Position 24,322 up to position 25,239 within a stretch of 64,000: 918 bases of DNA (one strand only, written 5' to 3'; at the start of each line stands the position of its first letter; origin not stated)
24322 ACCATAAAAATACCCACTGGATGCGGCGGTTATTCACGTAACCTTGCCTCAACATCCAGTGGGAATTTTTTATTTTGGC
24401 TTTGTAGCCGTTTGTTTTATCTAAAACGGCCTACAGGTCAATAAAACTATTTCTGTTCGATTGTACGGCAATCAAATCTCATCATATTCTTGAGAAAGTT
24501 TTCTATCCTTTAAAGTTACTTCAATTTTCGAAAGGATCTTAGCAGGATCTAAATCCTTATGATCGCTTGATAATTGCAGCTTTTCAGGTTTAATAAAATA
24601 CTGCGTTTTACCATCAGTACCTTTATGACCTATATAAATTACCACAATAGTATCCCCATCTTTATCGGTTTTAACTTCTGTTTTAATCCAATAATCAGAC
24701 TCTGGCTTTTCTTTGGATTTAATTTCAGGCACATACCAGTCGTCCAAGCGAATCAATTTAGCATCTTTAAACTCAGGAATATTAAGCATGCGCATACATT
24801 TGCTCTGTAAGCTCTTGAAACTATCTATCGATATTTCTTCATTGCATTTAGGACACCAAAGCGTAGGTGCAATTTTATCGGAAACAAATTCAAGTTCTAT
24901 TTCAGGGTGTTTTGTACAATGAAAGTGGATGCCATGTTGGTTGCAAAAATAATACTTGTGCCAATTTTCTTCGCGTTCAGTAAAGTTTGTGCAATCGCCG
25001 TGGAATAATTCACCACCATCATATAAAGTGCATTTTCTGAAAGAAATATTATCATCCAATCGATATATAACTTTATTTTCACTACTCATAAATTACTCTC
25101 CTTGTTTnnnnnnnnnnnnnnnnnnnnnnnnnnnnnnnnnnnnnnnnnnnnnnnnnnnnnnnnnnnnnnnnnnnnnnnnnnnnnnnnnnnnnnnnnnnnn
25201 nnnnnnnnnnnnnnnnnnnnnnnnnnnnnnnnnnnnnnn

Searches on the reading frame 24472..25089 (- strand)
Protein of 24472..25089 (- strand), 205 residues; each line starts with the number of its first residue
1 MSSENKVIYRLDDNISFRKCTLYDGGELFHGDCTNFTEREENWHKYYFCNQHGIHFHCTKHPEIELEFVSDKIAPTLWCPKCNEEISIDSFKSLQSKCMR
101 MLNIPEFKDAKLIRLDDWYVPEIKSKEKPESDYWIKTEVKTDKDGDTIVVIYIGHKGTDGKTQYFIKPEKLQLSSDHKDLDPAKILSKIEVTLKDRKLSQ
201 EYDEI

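Call 3: search_protein_families(library=pfam, proteins=[window:24472-25089:-], max_evalue=1)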
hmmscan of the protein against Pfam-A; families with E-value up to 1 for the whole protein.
window:24472-25089:- (205 aa): 0 families

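Call 4: search_protein_families(library=ncbifam, proteins=[window:24472-25089:-], max_evalue=1)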
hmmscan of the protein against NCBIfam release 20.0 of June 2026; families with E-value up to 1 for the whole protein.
window:24472-25089:- (205 aa): 0 families

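Call 5: search_protein_families(library=padloc, proteins=[window:24472-25089:-], max_evalue=1)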
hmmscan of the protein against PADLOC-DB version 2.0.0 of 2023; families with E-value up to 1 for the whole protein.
window:24472-25089:- (205 aa): 0 families

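Call 6: search_protein_families(library=phrogs, proteins=[window:24472-25089:-], max_evalue=1)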
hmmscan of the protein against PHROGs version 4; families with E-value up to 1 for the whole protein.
window:24472-25089:- (205 aa): 2 families
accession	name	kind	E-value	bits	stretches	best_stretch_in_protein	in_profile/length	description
phrog_6832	-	unknown function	0.087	13.4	1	67-83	8-24/58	-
phrog_21057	-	unknown function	0.11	13.4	1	63-91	13-39/72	-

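Call 10: find_homologous_proteins(query=window:24472-25089:-)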
Query window:24472-25089:- (205 aa): 529 proteins with E <= 0.001 among 577 candidates; the best 120 are listed.
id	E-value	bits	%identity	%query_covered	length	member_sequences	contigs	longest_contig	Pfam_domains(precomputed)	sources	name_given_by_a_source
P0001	1.6e-125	435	91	100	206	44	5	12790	-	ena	-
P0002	7.3e-125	433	90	100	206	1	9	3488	-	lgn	-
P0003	5.4e-98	345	70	100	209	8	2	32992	-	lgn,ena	-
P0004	1.3e-95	337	70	100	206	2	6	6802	-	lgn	-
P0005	1.7e-93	330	69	100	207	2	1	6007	-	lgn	-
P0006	3.8e-93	329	70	97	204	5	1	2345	-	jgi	-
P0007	6.5e-93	328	72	98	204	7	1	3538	-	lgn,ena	-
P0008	2.3e-91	323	70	98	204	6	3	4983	-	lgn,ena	-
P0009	2.7e-91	323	68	97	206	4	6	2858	-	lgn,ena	-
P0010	8.2e-91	321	67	98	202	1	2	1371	-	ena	-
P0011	9.9e-90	318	70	98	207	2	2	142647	-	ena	-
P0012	1.4e-89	317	65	97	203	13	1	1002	-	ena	-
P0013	1.7e-89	317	67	100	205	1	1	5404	-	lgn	-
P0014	1.9e-89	317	67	98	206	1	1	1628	-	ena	-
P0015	3.3e-89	316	69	98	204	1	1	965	-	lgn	-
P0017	9.1e-89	315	68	100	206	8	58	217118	-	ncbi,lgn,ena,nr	ncbi:MAG: hypothetical protein OSJ72_01710 [Lachnospiraceae bacterium]|nr:hypothetical protein [Lach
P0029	9.1e-88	311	68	98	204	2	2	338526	-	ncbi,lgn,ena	-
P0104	4.7e-84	299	64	98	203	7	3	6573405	-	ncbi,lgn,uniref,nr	ncbi:hypothetical protein C7121_29925 [Paenibacillus glucanolyticus]|uniref:hypothetical protein n=1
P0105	5.7e-84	299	64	98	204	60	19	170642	-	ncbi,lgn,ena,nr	ncbi:MAG: hypothetical protein IKM66_04285 [Clostridia bacterium]|nr:hypothetical protein [Clostridi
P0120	1.9e-83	297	65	99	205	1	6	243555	-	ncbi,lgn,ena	-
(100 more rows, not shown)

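Call 11: find_encoding_contigs(protein=P0017, flank=10000, max_places=5)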
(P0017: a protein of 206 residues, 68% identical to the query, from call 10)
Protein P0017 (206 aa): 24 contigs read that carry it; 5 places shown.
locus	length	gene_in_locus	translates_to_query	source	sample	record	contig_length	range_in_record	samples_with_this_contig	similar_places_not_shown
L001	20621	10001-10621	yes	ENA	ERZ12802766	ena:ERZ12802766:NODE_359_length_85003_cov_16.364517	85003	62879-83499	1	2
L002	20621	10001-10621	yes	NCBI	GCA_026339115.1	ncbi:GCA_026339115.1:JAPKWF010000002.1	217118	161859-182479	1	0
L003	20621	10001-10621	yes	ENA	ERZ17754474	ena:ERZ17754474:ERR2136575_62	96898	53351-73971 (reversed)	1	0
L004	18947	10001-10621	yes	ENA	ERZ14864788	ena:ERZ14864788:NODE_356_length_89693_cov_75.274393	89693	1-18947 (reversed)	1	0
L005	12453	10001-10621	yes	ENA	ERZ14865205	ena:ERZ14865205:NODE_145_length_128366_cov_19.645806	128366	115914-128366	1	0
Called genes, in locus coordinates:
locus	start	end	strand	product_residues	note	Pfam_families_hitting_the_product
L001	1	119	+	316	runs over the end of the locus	-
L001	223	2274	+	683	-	PF00133:tRNA-synt_1, PF09334:tRNA-synt_1g, PF00133:tRNA-synt_1, PF09334:tRNA-synt_1g, PF00133:tRNA-synt_1, PF19303:Anticodon_3, PF08264:Anticodon_1, PF01588:tRNA_bind, +2 more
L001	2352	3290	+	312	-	PF12146:Hydrolase_4, PF00561:Abhydrolase_1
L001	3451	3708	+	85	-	-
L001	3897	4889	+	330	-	PF00389:2-Hacid_dh, PF02826:2-Hacid_dh_C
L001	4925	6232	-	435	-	PF00483:NTP_transferase, PF01050:MannoseP_isomer, PF07883:Cupin_2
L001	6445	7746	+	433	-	PF07679:I-set (faint), PF18998:Flg_new_2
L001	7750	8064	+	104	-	PF04851:ResIII, PF00270:DEAD (faint)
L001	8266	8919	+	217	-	-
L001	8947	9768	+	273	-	PF12784:PDDEXK_2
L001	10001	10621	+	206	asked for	-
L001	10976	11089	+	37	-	-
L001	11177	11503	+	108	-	-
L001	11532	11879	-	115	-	PF13560:HTH_31, PF01381:HTH_3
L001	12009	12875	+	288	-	PF13240:Zn_Ribbon_1 (weak)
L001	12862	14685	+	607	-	PF13240:Zn_Ribbon_1, PF13248:Zn_ribbon_3 (weak), PF18933:PsbP_2, PF01789:PsbP (faint)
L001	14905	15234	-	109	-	PF12844:HTH_19, PF13560:HTH_31, PF01381:HTH_3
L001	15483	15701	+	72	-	-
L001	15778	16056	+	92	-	-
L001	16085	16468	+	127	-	-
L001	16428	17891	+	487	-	PF01507:PAPS_reduct (faint)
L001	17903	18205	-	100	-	-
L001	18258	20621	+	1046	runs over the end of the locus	PF00270:DEAD (faint), PF04851:ResIII (faint), PF00271:Helicase_C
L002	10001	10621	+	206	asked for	-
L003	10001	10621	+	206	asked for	-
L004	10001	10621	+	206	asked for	-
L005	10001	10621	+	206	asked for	-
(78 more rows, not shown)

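Call 12: find_encoding_contigs(protein=P0104, flank=10000, max_places=3)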
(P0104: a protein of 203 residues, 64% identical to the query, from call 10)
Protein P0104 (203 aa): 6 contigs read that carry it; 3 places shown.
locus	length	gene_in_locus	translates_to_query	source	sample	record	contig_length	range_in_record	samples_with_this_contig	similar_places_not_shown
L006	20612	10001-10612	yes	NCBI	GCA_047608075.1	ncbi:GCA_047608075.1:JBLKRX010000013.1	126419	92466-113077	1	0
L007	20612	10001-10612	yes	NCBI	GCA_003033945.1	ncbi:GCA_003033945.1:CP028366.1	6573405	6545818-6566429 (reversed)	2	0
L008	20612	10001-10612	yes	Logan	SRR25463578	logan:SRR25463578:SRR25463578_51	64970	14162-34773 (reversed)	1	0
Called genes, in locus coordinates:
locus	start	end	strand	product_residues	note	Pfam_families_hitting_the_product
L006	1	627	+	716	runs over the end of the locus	PF00041:fn3 (faint)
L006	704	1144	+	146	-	PF05105:Phage_holin_4_1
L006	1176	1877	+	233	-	PF01510:Amidase_2, PF05036:SPOR (weak)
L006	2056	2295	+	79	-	PF20612:SHOCT_2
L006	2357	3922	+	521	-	PF00239:Resolvase, PF07508:Recombinase, PF13408:Zn_ribbon_recom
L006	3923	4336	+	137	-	PF07508:Recombinase (weak)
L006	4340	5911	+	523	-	PF00239:Resolvase, PF07508:Recombinase, PF13408:Zn_ribbon_recom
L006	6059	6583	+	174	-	-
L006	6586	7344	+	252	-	PF01844:HNH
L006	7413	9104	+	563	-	PF03235:GmrSD_N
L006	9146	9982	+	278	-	-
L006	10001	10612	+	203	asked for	-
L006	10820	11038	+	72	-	-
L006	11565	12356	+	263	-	PF11155:DUF2935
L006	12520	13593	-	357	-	PF02030:Lipoprotein_8, PF01547:SBP_bac_1, PF13531:SBP_bac_11, PF13416:SBP_bac_8, PF13343:SBP_bac_6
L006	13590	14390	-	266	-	PF00528:BPD_transp_1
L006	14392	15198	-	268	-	PF00528:BPD_transp_1 (weak)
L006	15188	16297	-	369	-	PF00005:ABC_tran, PF13304:AAA_21 (faint), PF08402:TOBE_2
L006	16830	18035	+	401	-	PF01590:GAF, PF13185:GAF_2, PF13492:GAF_3, PF00990:GGDEF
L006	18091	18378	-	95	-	PF10850:DUF2653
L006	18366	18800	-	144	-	-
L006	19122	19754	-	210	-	PF07299:EF-G-binding_N, PF16571:FBP_C (weak)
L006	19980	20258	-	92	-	PF08765:Mor (weak)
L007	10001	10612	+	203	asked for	-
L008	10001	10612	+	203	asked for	-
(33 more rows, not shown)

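Call 21: search_protein_families(library=pfam, proteins=[L006:9146-9982:+, L001:8947-9768:+, L001:8266-8919:+, L006:6059-6583:+, L001:11177-11503:+, L006:10820-11038:+], max_evalue=0.1)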
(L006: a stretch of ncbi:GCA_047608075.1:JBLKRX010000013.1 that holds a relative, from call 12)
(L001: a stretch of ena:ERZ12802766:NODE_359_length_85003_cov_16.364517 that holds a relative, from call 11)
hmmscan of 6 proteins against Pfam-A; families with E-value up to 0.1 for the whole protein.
L006:9146-9982:+ (278 aa): 2 families
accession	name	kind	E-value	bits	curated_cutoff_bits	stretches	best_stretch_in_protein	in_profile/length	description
PF20425.4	Neurobeachin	-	0.024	14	23.1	1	14-59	83-128/423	Neurobeachin alpha solenoid region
PF24422.1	DUF7552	-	0.034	14.8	27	1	61-76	52-67/76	Domain of unknown function (DUF7552)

L001:8947-9768:+ (273 aa): 1 family
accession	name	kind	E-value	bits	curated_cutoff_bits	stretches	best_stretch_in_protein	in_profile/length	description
PF12784.13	PDDEXK_2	-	2.8e-11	44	27.4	1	34-137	15-119/229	PD-(D/E)XK nuclease family transposase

L001:8266-8919:+ (217 aa): 2 families
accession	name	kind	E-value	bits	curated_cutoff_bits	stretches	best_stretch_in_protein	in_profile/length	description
PF07202.18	Tcp10_C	-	0.054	13.6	36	0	25-43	16-34/35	T-complex protein 10 C-terminus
PF02834.22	LigT_PEase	-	0.093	13.4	23.3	0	154-211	12-75/87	LigT like Phosphoesterase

L006:6059-6583:+ (174 aa): 0 families

L001:11177-11503:+ (108 aa): 1 family
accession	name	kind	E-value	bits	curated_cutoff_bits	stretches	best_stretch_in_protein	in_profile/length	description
PF07862.16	Nif11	-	0.049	14.4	23.8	1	72-91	24-43/48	Nif11 domain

L006:10820-11038:+ (72 aa): 0 families

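Call 23: find_related_loci(query=A1, collection=genome_contigs, flank=8000)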
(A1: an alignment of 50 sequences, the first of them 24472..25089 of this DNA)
Query A1 (205 aa) in genome_contigs; peptide patterns used: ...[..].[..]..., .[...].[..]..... (x = any residue, [..] = any of these).
94 stretches matched a pattern; 44 encode a relative of the query (tblastn E <= 1e-3); 44 distinct loci.
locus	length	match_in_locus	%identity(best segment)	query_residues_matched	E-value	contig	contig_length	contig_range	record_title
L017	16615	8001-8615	96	1-205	1e-135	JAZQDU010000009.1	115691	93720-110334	MAG: Acutalibacteraceae bacterium isolate T1900044636_TS20190102.MAGScoT_cleanbin_000015 SGB_1147_k141_1109246, whole ge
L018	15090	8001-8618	91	1-205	6e-127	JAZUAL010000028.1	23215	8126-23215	MAG: Acutalibacteraceae bacterium isolate T1900045320_YK20190009.MAGScoT_cleanbin_000008 SGB_6347_k141_183036, whole gen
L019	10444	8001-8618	91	1-205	6e-127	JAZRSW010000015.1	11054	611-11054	MAG: Acutalibacteraceae bacterium isolate T1900045345_YK20190035.MAGScoT_cleanbin_000017 SGB_6702_k141_249335, whole gen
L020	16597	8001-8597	68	6-204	3e-94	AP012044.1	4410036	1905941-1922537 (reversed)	Oscillibacter valericigenes Sjm18-20 DNA, complete genome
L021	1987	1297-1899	66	5-204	8e-94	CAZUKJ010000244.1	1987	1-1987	MAG TPA_asm: uncultured Oscillospiraceae bacterium isolate SRP315200_co1_101 genome assembly, contig: NODE_155173_length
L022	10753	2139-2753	65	1-204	5e-89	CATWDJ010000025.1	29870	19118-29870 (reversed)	MAG TPA_asm: uncultured Lachnospiraceae bacterium isolate ERR9322432_bin.32_MetaWRAP_v1.3_MAG genome assembly, contig: E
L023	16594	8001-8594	68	8-204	1e-88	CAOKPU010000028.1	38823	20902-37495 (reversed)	MAG TPA_asm: uncultured Lachnospiraceae bacterium isolate SRR17684640_bin.39_metawrap_v1.3_MAG genome assembly, contig:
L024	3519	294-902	65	5-205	8e-89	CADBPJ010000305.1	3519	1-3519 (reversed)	MAG: uncultured Ruminococcus sp. isolate RUG14178 genome assembly, contig: RUG14178_asm_305, whole genome shotgun sequen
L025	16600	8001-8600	65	4-203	2e-88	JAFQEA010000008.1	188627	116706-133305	MAG: Clostridia bacterium isolate RGIG1734 Goat_Cecum-3__c277058, whole genome shotgun sequence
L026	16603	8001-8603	65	5-204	3e-88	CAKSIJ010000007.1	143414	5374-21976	MAG: uncultured Clostridia bacterium isolate REFINED_METABAT215_TOP10_CONTIGS_1500_ASSEMBLY_K77_MERGED__Nepal_MoBio_Fibe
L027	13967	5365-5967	64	5-204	1e-87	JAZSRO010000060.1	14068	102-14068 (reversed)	MAG: Acutalibacteraceae bacterium isolate T1900044537_TS20190003.MAGScoT_cleanbin_000007 SGB_28_k141_2362600, whole geno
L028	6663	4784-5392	67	6-205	1e-87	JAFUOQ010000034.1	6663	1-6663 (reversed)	MAG: Clostridia bacterium isolate RGIG4685 Roe_deer_Rectum-5__c62174, whole genome shotgun sequence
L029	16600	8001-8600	66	5-204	1e-87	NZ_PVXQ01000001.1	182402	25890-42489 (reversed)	Clostridium vincentii strain DSM 10228 CLVI_contig000001, whole genome shotgun sequence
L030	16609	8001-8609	64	2-204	4e-87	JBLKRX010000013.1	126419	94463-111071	Fredinandcohnia humi strain ADAR08_001 NODE_13_length_126419_cov_43.772696, whole genome shotgun sequence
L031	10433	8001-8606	66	6-205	3e-87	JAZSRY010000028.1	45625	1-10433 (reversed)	MAG: Oscillospiraceae bacterium isolate T1900044535_TS20190001.MAGScoT_cleanbin_000012 SGB_5_k141_1492370, whole genome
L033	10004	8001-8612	63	2-204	9e-87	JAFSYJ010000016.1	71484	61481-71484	MAG: Clostridia bacterium isolate RGIG3586 Goat_Rumen.Co__c876336, whole genome shotgun sequence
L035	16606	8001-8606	65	1-202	1e-86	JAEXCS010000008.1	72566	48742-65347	MAG: Bacillota bacterium isolate OH_HBB_122 k127_346727, whole genome shotgun sequence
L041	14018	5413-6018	63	4-203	2e-83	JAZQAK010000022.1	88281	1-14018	MAG: Feifaniaceae bacterium isolate T1900044642_TS20190108.MAGScoT_cleanbin_000095 SGB_1294_k141_617681, whole genome sh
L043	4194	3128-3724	62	4-202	3e-83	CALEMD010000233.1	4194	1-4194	MAG TPA_asm: uncultured Erysipelotrichaceae bacterium isolate SRR1562007_bin.138_CONCOCT_v1.1_MAG genome assembly, conti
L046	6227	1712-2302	62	4-202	3e-80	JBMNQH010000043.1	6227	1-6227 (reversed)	MAG: Oscillospiraceae bacterium isolate SBF912SR2HQ0027 scaffold_57335_c1, whole genome shotgun sequence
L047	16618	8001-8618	63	1-204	8e-79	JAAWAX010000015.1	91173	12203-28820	MAG: Clostridia bacterium isolate ABMPRH_46_3 k141_504535, whole genome shotgun sequence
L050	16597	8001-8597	57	8-204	1e-74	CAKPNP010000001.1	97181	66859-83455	MAG: uncultured Bacilli bacterium isolate REFINED_METABAT215_TOP10_CONTIGS_1500_ASSEMBLY_K77_MERGED__Hadza_PheChl_Fiber-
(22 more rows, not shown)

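Call 24: predict_structure(alignment_id=A1)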
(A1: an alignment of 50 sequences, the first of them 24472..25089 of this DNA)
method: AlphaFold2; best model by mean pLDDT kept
length: 205 residues; sequences in the alignment: 50
mean_pLDDT: 79.7   pTM: 0.49
mean pLDDT of the five models: 79.7, 77.7, 77.2, 75.1, 74.5
residues with pLDDT >= 90: 62; 70-90: 108; 50-70: 13; < 50: 22
segments of 3 or more residues with pLDDT < 50: 1-3, 112-129
pLDDT, mean of each block of 10 residues (from residue 1): 62 90 92 93 94 91 86 83 91 89 69 38 40 83 88 82 87 82 78 83 65
secondary structure, 60 per line:
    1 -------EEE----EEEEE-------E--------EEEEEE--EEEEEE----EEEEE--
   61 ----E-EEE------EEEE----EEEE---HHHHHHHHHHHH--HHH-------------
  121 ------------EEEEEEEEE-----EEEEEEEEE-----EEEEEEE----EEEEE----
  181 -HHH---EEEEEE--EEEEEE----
elements in order: E8-10 E15-19 E36-41 E44-49 E54-58 E67-69 E76-79 E84-87 H91-102 E133-141 E147-155 E161-167 E172-176 E188-193 E196-201

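Call 32: search_protein_families(library=pfam, proteins=[L035:1953-4370:+, L035:4363-5841:+, L035:5854-6954:+, L035:6966-7973:+, L035:8621-9253:+, L027:2292-5048:+, L027:6026-7204:+, L026:6700-7335:+, L026:7397-7945:+, L026:8657-9604:+], max_evalue=0.01)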
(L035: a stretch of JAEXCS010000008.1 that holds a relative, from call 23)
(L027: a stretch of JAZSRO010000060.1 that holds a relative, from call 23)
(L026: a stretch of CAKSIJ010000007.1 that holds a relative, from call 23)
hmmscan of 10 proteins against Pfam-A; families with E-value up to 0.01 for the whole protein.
L035:1953-4370:+ (805 aa): 5 families
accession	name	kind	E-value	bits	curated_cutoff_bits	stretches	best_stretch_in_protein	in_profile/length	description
PF02384.22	N6_Mtase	-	7e-96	321.6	20.4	1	459-765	2-306/311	N-6 DNA Methylase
PF03747.19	ADP_ribosyl_GH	-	1.6e-37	130.2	26.2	1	1-233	3-281/287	ADP-ribosylglycohydrolase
PF12161.14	HsdM_N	-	3.8e-23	83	24.5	1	320-447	3-134/135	HsdM N-terminal domain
PF01170.24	UPF0020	-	2.6e-05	24.5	22.3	1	494-521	19-46/197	RMKL-like, methyltransferase domain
PF07669.17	Eco57I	-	0.0018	18.8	25.3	0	561-672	51-165/171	Eco57I restriction-modification methylase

L035:4363-5841:+ (492 aa): 5 families
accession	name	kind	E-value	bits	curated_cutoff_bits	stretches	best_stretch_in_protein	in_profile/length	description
PF02384.22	N6_Mtase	-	4e-86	289.6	20.4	1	149-457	3-308/311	N-6 DNA Methylase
PF12161.14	HsdM_N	-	7.2e-23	82.1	24.5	1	11-137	2-135/135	HsdM N-terminal domain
PF07669.17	Eco57I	-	2.6e-05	24.8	25.3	1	263-350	64-153/171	Eco57I restriction-modification methylase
PF21400.3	Ndc10_N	-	0.0032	18.1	23.8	1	22-62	75-115/119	Ndc10 N-terminal domain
PF11599.14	AviRa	-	0.0058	16.6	25.7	0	187-247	46-101/232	RRNA methyltransferase AviRa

L035:5854-6954:+ (366 aa): 1 family
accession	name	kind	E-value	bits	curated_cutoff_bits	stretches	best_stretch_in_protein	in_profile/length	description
PF01420.25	Methylase_S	-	2.5e-21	77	22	1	199-349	9-162/168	Type I restriction modification DNA specificity domain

L035:6966-7973:+ (335 aa): 3 families
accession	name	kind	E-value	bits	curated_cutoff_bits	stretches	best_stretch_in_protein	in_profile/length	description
PF00589.27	Phage_integrase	-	5.1e-32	111.4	27.1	1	167-323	11-170/172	Phage integrase family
PF13495.12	Phage_int_SAM_4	-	7.7e-17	61.9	27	1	60-141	1-83/85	Phage integrase, N-terminal SAM-like domain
PF02899.23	Phage_int_SAM_1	-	1.4e-07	32.1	22.3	1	70-139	11-82/83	Phage integrase, N-terminal SAM-like domain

L035:8621-9253:+ (210 aa): 1 family
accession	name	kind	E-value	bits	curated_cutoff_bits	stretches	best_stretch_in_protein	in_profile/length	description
PF01420.25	Methylase_S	-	8.7e-08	33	22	1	77-195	52-162/168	Type I restriction modification DNA specificity domain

L027:2292-5048:+ (918 aa): 8 families
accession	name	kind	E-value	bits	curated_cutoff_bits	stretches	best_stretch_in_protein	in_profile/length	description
PF20473.4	MmeI_Mtase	-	7.1e-87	291.3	27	1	364-617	8-258/259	MmeI, DNA-methyltransferase domain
PF20466.3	MmeI_TRD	-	1.7e-71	240.3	27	1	635-836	2-206/207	MmeI, target recognition domain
PF20464.3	MmeI_N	-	4.1e-37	128.7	27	1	9-186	2-181/181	MmeI, N-terminal domain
PF20467.3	MmeI_C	-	5.5e-22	78.2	27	1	840-917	4-80/83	MmeI, C-terminal domain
PF20465.4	MmeI_hel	-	1.9e-21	77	27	1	198-273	2-75/75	MmeI, helicase spacer domain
PF07669.17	Eco57I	-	4.2e-09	37.2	25.3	1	427-578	2-159/171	Eco57I restriction-modification methylase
PF02384.22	N6_Mtase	-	1.1e-05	25.4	20.4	1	378-518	49-149/311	N-6 DNA Methylase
PF25120.1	DUF7814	-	0.0056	16.8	27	0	242-281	124-164/228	Domain of unknown function (DUF7814)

L027:6026-7204:+ (392 aa): 1 family
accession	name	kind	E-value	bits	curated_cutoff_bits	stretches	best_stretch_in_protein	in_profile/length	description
PF18928.5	DUF5677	-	0.0014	19.2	27.1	1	52-177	5-132/166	Family of unknown function (DUF5677)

L026:6700-7335:+ (211 aa): 0 families

L026:7397-7945:+ (182 aa): 0 families

L026:8657-9604:+ (315 aa): 1 family
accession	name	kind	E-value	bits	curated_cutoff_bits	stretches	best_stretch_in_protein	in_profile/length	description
PF11185.13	DUF2971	-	1e-09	40.1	22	1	156-251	1-89/89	Protein of unknown function (DUF2971)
